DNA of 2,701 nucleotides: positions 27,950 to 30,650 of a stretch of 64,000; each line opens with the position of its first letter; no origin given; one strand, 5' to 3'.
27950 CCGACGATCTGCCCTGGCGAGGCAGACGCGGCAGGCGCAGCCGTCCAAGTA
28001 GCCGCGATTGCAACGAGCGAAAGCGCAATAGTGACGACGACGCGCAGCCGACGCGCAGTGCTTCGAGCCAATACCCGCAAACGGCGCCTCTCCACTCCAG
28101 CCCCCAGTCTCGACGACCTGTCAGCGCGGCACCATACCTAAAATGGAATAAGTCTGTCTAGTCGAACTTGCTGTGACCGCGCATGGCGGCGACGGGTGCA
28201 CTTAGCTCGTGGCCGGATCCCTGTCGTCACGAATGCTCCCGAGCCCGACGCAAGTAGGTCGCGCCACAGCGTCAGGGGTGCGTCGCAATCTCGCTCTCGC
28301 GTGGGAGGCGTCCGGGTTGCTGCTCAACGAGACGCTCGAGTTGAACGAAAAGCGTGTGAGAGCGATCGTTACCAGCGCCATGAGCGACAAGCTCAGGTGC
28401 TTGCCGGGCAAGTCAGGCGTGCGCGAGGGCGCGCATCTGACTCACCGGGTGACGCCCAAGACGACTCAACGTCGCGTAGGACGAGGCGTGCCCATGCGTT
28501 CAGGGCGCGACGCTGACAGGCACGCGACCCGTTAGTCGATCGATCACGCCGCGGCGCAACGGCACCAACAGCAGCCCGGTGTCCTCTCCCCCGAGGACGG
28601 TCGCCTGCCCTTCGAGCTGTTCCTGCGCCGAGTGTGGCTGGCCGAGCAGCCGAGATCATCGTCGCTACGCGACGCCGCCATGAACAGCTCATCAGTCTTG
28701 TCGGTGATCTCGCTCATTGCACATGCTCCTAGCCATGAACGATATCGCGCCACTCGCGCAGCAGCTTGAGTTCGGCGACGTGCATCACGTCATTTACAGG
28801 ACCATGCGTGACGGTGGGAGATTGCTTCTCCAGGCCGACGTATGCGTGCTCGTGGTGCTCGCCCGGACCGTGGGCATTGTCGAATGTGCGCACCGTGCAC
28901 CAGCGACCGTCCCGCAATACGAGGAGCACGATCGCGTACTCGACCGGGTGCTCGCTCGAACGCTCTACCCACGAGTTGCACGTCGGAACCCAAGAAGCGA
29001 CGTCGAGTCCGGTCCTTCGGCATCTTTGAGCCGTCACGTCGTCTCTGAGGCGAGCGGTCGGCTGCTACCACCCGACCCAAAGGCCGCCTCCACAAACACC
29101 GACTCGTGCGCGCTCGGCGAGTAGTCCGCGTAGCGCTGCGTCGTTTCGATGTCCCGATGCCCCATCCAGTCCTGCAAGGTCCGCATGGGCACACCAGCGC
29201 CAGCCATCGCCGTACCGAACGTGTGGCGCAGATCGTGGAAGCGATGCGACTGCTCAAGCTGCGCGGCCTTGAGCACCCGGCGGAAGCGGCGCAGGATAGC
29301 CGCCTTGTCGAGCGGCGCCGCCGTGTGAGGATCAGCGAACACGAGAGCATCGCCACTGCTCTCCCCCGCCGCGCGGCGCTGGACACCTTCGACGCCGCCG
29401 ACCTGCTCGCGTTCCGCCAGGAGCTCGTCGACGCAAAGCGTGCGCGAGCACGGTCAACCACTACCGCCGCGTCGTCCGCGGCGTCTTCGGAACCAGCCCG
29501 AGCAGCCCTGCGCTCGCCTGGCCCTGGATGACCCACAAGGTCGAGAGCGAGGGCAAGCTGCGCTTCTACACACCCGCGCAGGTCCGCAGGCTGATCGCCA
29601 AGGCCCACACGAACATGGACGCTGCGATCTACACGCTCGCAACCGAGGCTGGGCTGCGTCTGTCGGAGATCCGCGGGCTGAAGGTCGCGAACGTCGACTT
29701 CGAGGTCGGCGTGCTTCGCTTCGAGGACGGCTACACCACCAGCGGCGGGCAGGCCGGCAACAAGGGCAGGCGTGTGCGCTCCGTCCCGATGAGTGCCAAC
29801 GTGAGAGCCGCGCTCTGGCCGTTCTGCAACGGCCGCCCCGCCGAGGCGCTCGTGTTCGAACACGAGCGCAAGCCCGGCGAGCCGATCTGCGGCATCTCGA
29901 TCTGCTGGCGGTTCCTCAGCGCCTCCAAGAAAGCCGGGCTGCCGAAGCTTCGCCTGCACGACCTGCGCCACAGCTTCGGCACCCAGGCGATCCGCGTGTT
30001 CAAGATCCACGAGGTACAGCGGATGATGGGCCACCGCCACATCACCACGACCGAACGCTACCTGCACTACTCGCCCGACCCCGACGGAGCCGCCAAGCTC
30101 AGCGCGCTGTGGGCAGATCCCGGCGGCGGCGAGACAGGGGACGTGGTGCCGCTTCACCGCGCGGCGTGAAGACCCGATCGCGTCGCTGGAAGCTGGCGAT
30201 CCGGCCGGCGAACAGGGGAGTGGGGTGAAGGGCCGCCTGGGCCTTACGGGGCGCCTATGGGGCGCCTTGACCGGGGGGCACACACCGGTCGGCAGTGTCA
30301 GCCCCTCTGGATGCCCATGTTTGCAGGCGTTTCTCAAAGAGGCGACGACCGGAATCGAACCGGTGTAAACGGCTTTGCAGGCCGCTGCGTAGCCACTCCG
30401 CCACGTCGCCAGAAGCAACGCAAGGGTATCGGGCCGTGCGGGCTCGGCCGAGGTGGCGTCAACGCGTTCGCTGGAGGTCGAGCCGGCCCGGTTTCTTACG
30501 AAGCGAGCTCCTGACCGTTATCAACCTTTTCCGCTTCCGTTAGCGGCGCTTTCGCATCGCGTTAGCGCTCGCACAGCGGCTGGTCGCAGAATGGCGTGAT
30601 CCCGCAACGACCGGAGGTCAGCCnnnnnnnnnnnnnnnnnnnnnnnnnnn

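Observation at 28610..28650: Exact 41-bp piece of a host GNAT gene inserted antisense into an island ORF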

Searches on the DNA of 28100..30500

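Call 34: search_rna_families(source=window, start=28100, end=30500, threshold=evalue, max_evalue=1)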
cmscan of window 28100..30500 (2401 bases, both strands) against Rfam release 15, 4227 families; matches with E-value up to 1: 1.
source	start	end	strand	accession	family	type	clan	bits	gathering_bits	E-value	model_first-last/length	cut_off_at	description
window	30340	30410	-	RF00005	tRNA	Gene; tRNA;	CL00001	65.3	29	2.3e-13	1-71/71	no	tRNA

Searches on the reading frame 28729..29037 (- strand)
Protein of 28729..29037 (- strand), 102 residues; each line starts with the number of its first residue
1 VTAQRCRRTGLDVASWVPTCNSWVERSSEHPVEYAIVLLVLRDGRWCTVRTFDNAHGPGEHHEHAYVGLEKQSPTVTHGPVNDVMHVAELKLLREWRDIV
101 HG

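Call 11: search_protein_families(library=pfam, proteins=[window:28729-29037:-], max_evalue=0.1)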
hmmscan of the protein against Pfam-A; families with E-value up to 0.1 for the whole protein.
window:28729-29037:- (102 aa): 1 family
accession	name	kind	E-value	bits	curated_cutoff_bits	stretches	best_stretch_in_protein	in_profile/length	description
PF24839.1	DUF7718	-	0.00028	21.1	25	1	24-98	20-93/104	Domain of unknown function (DUF7718)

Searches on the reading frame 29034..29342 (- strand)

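Call 11: search_protein_families(library=pfam, proteins=[window:29034-29342:-], max_evalue=0.1)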
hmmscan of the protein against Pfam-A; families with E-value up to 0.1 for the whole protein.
window:29034-29342:- (102 aa): 1 family
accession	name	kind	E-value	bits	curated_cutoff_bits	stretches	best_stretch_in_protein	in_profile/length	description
PF00589.27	Phage_integrase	-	1.3e-18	67.9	27.1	1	8-74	102-168/172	Phage integrase family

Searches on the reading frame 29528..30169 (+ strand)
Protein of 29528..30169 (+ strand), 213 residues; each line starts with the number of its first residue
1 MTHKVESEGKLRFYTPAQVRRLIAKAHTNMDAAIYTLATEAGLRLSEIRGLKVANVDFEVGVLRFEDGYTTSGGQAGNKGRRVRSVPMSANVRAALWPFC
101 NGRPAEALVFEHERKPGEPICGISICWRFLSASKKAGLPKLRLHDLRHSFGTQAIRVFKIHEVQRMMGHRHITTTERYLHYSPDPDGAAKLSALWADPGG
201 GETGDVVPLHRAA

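Call 11: search_protein_families(library=pfam, proteins=[window:29528-30169:+], max_evalue=0.1)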
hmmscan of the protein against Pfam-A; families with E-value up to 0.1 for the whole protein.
window:29528-30169:+ (213 aa): 1 family
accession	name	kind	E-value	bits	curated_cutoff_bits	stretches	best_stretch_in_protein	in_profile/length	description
PF00589.27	Phage_integrase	-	1.3e-24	87.3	27.1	1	14-182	3-169/172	Phage integrase family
